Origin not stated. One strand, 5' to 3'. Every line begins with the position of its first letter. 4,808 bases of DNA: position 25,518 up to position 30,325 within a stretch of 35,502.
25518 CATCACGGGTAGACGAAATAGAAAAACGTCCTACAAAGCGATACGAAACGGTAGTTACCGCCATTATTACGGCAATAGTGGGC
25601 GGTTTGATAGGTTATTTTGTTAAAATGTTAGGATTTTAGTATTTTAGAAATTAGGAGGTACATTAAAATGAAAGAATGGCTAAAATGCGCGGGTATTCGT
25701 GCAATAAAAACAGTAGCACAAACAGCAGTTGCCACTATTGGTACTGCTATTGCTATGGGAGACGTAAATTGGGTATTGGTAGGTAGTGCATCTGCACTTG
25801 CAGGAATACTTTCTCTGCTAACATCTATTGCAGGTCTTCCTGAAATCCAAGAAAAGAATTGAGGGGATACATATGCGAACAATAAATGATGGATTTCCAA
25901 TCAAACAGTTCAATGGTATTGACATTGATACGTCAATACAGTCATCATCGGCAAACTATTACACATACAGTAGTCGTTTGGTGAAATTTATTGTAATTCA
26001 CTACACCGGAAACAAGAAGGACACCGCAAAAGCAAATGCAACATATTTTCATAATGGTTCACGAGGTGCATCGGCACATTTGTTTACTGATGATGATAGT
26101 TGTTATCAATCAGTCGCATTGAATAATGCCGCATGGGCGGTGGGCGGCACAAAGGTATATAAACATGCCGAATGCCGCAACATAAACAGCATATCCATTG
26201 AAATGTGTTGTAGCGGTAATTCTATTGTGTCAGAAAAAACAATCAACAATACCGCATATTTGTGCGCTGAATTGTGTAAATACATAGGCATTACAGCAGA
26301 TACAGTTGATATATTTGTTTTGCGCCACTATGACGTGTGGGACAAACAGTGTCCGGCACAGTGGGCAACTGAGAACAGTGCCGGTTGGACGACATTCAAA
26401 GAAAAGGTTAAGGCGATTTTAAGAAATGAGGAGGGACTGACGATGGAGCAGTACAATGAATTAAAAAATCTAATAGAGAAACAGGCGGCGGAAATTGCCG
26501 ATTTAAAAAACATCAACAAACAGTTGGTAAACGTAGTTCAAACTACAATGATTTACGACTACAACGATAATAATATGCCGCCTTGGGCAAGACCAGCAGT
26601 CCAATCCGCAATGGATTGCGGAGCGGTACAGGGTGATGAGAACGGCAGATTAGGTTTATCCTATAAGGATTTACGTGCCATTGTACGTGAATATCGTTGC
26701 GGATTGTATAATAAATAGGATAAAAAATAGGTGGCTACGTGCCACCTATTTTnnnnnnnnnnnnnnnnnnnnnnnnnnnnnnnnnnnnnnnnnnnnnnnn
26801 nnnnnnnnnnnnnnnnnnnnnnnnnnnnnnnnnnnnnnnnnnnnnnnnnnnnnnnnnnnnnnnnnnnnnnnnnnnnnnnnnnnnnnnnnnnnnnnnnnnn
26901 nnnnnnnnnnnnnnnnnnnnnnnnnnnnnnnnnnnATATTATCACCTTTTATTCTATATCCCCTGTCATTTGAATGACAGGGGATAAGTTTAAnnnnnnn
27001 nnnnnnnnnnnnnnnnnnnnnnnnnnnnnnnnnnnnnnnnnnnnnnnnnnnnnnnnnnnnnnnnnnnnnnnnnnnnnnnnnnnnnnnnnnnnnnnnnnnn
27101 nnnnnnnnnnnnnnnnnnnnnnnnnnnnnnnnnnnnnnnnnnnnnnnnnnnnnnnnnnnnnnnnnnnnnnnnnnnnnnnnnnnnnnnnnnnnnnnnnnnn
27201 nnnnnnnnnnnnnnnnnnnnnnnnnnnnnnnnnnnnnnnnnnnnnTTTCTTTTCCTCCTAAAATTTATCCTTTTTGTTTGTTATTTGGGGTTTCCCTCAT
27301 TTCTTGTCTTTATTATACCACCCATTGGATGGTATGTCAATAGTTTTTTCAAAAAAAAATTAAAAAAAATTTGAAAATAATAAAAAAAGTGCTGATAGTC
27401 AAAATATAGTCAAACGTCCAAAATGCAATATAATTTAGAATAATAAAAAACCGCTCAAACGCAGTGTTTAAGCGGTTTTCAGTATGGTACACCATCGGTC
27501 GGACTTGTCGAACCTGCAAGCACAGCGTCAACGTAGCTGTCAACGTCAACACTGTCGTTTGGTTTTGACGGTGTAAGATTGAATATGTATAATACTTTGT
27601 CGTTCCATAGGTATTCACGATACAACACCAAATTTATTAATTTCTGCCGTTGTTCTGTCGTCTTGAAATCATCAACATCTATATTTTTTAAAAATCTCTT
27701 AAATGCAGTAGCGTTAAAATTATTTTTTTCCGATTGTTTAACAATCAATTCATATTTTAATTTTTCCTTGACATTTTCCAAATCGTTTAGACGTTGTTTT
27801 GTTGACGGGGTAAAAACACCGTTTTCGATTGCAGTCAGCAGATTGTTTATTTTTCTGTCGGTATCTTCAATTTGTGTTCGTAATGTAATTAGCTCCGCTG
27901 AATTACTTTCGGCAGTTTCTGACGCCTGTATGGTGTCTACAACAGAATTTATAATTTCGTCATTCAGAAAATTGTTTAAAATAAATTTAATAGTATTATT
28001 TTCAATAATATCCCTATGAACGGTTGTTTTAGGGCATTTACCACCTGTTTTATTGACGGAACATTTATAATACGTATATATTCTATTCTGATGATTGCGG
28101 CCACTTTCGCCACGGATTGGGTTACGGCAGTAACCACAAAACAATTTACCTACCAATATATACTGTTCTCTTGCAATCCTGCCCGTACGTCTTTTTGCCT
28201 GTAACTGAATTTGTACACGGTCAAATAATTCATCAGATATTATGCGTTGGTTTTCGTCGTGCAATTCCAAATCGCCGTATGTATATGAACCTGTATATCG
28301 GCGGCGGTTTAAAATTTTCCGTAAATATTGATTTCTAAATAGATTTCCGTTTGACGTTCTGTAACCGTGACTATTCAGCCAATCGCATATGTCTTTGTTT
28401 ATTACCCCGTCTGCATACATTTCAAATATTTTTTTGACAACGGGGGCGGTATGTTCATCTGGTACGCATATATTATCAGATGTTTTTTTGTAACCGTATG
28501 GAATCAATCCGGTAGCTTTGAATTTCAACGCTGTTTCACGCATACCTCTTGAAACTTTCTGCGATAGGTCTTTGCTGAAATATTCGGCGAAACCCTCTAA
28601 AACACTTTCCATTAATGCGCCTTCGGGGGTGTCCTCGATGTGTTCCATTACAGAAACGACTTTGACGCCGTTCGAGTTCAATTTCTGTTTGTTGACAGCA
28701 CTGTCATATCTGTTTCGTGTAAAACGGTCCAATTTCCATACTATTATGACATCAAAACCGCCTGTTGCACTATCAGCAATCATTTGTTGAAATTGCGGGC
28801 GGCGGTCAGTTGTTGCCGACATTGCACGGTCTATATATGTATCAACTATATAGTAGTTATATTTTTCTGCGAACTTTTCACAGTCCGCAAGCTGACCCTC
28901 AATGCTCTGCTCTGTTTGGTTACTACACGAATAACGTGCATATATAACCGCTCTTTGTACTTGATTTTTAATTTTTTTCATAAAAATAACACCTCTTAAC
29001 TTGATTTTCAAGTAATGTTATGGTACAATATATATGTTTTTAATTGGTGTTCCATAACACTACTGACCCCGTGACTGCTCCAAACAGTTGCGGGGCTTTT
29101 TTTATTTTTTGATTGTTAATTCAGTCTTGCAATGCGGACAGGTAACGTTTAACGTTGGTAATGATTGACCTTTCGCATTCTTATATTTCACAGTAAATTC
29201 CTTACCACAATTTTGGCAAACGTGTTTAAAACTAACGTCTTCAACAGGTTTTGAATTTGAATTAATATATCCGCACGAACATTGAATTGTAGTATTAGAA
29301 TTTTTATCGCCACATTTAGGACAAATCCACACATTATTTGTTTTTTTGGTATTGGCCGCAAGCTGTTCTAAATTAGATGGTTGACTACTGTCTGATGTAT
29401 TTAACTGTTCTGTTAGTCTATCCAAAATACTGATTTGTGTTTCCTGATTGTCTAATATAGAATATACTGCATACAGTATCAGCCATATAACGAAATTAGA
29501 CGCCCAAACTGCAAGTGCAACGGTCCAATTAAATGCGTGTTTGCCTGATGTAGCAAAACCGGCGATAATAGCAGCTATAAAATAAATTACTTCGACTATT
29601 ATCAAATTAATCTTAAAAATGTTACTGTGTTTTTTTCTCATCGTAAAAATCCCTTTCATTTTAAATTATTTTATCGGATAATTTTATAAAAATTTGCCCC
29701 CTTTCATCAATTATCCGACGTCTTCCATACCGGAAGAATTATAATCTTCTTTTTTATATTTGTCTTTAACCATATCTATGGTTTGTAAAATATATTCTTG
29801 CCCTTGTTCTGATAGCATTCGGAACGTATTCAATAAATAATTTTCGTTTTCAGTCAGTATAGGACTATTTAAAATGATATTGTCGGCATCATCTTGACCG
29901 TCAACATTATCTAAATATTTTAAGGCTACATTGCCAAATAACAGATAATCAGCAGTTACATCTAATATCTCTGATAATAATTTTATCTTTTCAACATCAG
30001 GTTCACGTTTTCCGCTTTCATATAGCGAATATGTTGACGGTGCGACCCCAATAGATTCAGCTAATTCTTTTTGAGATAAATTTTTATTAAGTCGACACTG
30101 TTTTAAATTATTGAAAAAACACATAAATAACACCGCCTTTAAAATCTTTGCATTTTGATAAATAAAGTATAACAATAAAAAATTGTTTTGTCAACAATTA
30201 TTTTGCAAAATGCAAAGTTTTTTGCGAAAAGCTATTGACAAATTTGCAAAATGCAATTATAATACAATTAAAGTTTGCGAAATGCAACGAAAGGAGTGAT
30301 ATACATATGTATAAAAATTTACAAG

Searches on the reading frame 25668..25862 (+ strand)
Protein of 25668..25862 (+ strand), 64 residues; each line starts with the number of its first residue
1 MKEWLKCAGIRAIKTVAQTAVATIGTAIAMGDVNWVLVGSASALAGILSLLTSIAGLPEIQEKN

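Call 95: search_protein_families(library=pfam, proteins=[window:25668-25862:+], max_evalue=0.001)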
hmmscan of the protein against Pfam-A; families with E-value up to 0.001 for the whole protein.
window:25668-25862:+ (64 aa): 1 family
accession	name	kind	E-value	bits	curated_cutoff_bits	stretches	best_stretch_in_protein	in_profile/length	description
PF16945.10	Phage_r1t_holin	-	8e-14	51.9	26.9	1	2-57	2-58/72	Putative lactococcus lactis phage r1t holin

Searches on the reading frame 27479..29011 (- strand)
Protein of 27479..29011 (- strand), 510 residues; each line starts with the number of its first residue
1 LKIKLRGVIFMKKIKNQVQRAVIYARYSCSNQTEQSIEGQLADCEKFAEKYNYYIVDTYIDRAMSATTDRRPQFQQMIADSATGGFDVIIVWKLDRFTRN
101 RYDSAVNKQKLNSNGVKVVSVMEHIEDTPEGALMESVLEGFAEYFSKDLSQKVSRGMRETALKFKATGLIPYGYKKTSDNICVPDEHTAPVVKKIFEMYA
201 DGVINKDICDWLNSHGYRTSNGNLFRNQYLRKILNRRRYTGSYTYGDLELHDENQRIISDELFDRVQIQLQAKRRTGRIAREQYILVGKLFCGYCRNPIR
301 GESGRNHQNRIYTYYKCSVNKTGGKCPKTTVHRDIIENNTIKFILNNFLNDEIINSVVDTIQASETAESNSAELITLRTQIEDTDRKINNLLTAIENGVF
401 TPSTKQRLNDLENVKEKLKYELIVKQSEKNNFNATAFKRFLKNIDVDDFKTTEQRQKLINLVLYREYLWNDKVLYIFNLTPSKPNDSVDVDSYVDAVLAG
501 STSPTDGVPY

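Call 95: search_protein_families(library=pfam, proteins=[window:27479-29011:-], max_evalue=0.001)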
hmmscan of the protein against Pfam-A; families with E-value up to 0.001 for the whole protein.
window:27479-29011:- (510 aa): 3 families
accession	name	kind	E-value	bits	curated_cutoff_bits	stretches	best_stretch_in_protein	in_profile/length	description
PF00239.26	Resolvase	-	1.7e-31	109.7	23.3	1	21-161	1-140/145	Resolvase, N terminal domain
PF07508.19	Recombinase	-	2.9e-18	66.4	21.1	1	186-271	1-100/102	Recombinase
PF13408.12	Zn_ribbon_recom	-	9.3e-09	36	25.3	1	286-342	2-55/58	Recombinase zinc beta ribbon domain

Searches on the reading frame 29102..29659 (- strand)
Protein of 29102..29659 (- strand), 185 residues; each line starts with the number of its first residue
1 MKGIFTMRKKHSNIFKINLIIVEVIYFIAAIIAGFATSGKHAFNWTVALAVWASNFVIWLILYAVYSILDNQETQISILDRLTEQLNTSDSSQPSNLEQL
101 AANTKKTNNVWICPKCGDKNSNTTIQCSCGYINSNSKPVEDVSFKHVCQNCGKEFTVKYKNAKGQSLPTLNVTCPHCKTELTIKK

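Call 95: search_protein_families(library=pfam, proteins=[window:29102-29659:-], max_evalue=0.001)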
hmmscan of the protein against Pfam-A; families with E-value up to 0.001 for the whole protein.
window:29102-29659:- (185 aa): 2 families
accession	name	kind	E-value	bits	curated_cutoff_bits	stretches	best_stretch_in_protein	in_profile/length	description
PF09723.15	Zn_ribbon_8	-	2.9e-05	24.4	34.4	0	147-180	7-36/41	Zinc ribbon domain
PF08274.17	Zn_Ribbon_YjdM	-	0.00071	20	30.8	0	108-117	17-26/30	PhnA Zinc-Ribbon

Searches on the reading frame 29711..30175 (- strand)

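Call 95: search_protein_families(library=pfam, proteins=[window:29711-30175:-], max_evalue=0.001)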
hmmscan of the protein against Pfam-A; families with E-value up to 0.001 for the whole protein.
window:29711-30175:- (154 aa): 4 families
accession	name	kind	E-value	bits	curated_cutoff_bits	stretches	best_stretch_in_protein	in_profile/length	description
PF01381.28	HTH_3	-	1.3e-18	67.2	23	1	24-78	1-55/55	Helix-turn-helix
PF12844.13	HTH_19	-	4.5e-12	46.1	30.2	1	23-79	3-59/64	Helix-turn-helix domain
PF13560.12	HTH_31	-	9.8e-08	32.6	27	1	24-75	6-58/64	Helix-turn-helix domain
PF15731.11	MqsA_antitoxin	-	0.00011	22.7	30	1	23-72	73-121/131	Antitoxin component of bacterial toxin-antitoxin system, MqsA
